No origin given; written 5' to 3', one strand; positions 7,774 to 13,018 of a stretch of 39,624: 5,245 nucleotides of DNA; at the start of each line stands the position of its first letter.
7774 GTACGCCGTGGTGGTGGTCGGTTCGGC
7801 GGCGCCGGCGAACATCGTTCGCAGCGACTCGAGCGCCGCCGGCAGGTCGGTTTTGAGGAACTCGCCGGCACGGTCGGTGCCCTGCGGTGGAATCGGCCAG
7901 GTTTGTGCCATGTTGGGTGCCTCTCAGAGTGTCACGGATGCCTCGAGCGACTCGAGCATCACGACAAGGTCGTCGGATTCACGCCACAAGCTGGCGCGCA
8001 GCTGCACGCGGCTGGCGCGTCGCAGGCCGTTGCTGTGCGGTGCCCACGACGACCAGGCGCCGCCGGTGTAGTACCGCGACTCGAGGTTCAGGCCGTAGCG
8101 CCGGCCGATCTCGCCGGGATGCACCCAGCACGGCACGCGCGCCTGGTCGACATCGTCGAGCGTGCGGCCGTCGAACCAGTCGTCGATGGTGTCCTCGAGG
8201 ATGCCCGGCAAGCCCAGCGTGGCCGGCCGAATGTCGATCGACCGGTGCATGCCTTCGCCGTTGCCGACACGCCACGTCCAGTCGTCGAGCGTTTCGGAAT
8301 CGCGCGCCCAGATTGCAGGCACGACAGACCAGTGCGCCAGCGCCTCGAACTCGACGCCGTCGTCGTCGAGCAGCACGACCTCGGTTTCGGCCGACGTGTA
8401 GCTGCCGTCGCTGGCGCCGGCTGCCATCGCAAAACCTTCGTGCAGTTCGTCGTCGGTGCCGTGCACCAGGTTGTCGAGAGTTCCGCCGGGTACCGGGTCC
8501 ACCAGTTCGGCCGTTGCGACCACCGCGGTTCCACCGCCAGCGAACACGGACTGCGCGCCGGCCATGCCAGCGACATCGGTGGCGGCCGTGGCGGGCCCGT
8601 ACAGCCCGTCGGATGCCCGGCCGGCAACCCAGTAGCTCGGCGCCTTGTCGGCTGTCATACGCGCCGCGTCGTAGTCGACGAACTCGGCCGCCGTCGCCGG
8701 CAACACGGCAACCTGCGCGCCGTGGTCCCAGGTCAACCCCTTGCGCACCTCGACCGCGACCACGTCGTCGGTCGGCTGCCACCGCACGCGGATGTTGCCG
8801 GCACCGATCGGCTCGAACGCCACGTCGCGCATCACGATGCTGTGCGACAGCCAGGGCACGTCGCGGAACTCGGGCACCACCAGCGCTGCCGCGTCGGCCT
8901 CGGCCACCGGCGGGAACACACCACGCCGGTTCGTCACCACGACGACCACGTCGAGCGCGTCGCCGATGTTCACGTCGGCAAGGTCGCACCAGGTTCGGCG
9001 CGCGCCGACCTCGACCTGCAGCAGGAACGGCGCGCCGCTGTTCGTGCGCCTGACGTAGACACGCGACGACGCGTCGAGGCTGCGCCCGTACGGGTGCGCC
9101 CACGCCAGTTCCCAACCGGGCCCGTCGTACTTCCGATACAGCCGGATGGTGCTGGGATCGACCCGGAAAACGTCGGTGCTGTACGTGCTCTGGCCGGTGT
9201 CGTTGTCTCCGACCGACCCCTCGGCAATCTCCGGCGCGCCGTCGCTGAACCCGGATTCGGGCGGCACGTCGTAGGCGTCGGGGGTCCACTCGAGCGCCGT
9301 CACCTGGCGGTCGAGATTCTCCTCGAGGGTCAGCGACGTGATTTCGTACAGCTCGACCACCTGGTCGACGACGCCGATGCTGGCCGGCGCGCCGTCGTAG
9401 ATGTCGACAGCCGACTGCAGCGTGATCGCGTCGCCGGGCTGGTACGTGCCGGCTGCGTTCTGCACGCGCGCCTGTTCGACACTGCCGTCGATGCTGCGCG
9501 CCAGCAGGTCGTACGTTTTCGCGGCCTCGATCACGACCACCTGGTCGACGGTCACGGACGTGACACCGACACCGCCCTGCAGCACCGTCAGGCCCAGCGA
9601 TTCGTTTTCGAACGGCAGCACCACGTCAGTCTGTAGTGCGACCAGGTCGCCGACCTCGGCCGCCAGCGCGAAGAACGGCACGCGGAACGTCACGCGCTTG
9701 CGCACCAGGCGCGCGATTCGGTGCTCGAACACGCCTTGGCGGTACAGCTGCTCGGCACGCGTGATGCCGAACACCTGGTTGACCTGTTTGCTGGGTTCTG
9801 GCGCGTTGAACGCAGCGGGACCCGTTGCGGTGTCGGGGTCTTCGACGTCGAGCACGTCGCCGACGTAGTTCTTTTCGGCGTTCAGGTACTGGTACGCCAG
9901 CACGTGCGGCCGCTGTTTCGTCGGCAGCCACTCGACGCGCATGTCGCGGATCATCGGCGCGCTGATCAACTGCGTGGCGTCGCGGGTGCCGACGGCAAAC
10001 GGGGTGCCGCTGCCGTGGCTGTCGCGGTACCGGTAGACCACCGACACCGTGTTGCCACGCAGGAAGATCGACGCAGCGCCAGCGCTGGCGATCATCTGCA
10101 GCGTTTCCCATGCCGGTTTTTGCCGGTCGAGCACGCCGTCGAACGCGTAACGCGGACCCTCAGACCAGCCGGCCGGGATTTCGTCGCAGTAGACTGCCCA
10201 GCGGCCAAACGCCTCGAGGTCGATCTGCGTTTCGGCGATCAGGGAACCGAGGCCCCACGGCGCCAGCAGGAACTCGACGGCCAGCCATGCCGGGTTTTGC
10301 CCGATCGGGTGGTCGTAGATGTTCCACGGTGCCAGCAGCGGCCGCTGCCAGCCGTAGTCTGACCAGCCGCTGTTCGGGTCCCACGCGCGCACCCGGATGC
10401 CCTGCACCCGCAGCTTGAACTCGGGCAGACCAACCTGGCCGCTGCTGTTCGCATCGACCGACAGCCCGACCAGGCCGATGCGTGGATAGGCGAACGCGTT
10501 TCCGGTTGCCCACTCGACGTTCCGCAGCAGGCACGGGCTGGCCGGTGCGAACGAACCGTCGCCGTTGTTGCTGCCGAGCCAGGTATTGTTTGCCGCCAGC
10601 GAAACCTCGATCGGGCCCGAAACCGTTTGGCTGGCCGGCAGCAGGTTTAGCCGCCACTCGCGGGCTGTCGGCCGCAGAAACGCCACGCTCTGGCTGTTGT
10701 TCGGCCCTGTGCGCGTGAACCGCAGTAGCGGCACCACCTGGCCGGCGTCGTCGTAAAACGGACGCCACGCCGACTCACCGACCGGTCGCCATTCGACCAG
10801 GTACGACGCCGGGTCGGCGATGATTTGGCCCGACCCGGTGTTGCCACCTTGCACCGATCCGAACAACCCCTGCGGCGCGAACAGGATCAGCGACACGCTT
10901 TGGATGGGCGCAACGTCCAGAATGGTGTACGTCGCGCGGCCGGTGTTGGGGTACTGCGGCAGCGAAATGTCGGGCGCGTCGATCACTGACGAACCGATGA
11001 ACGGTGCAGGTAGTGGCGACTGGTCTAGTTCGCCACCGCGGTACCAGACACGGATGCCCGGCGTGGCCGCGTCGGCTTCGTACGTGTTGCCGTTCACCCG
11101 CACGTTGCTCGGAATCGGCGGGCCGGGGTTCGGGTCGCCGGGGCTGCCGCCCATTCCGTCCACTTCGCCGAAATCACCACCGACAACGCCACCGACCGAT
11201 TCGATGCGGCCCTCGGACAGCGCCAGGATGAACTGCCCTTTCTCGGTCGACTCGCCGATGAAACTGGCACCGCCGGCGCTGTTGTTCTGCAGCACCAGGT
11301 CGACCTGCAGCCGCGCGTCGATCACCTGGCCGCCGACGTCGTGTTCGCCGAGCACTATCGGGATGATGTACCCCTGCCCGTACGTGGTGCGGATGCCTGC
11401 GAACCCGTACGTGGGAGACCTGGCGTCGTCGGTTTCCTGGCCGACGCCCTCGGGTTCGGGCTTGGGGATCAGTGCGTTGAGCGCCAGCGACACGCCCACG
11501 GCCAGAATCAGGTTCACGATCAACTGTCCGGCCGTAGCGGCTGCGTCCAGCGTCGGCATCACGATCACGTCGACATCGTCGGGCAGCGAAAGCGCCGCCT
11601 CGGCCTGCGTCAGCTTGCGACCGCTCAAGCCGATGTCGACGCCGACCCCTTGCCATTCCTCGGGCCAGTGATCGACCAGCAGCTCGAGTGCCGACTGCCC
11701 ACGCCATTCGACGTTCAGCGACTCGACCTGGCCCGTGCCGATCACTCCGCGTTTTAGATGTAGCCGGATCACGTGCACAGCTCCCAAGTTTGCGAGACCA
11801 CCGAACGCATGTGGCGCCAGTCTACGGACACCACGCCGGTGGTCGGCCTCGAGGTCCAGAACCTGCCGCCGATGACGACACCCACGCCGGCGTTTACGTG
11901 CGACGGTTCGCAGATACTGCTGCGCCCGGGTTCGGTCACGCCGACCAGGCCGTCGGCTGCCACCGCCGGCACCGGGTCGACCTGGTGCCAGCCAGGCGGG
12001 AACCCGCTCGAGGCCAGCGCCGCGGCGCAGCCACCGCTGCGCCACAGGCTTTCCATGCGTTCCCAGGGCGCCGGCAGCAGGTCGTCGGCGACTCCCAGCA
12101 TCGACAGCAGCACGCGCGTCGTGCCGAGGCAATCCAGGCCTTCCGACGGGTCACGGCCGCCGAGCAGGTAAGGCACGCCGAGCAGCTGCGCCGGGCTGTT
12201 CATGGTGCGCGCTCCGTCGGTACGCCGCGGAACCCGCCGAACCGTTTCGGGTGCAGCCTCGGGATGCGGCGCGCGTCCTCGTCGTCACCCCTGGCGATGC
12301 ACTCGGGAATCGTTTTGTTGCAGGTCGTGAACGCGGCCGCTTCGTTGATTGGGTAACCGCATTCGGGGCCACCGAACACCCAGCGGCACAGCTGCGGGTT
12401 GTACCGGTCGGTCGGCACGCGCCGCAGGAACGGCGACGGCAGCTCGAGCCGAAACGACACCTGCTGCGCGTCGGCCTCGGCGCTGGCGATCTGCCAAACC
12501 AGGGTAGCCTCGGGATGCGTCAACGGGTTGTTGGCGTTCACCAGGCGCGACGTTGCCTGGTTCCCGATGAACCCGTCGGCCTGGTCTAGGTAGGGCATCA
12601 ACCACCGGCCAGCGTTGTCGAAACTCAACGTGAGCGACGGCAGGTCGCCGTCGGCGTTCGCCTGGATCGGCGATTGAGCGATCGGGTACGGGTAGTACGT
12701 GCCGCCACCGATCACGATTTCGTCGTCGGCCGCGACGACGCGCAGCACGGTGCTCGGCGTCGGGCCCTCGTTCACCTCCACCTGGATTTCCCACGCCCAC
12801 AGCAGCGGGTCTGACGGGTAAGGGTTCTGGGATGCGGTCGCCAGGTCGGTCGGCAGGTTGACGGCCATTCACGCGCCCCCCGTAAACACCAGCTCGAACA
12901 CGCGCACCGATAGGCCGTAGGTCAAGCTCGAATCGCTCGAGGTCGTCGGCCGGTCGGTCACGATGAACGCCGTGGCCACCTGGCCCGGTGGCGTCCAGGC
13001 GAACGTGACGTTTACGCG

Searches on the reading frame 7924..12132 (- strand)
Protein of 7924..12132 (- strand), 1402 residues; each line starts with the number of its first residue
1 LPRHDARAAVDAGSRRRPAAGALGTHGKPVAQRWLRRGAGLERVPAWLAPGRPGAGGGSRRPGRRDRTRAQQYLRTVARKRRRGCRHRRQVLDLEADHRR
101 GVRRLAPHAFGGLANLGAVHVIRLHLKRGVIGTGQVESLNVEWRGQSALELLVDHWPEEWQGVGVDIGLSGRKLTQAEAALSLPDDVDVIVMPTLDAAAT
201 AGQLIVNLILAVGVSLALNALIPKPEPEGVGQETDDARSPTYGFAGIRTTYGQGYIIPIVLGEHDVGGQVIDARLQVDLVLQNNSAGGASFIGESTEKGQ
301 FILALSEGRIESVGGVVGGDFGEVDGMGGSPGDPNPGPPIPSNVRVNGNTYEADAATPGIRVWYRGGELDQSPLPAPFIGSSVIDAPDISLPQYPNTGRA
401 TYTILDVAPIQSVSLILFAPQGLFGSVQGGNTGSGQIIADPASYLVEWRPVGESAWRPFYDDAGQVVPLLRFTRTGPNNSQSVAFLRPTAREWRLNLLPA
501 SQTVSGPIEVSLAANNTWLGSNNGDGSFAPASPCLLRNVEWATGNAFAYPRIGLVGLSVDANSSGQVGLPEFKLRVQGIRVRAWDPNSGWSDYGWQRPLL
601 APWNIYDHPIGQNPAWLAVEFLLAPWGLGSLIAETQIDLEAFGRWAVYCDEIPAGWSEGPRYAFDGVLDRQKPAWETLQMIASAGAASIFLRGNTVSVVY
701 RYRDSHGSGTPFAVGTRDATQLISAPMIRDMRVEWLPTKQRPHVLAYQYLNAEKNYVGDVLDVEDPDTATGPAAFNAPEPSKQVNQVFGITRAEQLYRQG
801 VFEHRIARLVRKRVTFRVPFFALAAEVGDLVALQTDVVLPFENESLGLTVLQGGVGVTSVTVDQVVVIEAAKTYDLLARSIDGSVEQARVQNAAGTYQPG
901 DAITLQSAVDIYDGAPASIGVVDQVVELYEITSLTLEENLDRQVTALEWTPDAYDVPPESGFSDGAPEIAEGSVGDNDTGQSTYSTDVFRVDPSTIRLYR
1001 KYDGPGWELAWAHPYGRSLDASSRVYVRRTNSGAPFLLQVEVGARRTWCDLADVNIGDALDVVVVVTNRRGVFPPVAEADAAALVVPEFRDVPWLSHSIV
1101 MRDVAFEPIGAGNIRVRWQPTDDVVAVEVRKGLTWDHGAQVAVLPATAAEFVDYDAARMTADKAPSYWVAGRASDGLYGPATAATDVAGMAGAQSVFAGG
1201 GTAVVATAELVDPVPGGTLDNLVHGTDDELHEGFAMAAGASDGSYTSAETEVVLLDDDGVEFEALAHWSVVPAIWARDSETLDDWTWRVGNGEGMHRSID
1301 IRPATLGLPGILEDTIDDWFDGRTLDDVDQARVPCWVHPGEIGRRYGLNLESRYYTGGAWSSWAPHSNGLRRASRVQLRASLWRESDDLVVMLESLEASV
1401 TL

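Call 52: search_protein_families(library=pfam, proteins=[window:7924-12132:-], max_evalue=0.01)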
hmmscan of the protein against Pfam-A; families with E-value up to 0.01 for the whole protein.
window:7924-12132:- (1402 aa): 1 family
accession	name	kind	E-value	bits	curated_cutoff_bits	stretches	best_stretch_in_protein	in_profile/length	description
PF13550.12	Phage-tail_3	-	2.2e-09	37.8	23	1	669-836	1-151/164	Putative phage tail protein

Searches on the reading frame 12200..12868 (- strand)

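Call 52: search_protein_families(library=pfam, proteins=[window:12200-12868:-], max_evalue=0.01)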
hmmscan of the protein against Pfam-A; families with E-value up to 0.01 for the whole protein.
window:12200-12868:- (222 aa): 2 families
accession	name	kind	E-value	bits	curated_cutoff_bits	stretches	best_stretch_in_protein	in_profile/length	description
PF05100.17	Phage_tail_L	-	3.9e-07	30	25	1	49-215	19-202/206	Phage minor tail protein L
PF08875.16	DUF1833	-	0.0027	17.7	21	1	36-144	24-138/150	Domain of unknown function (DUF1833)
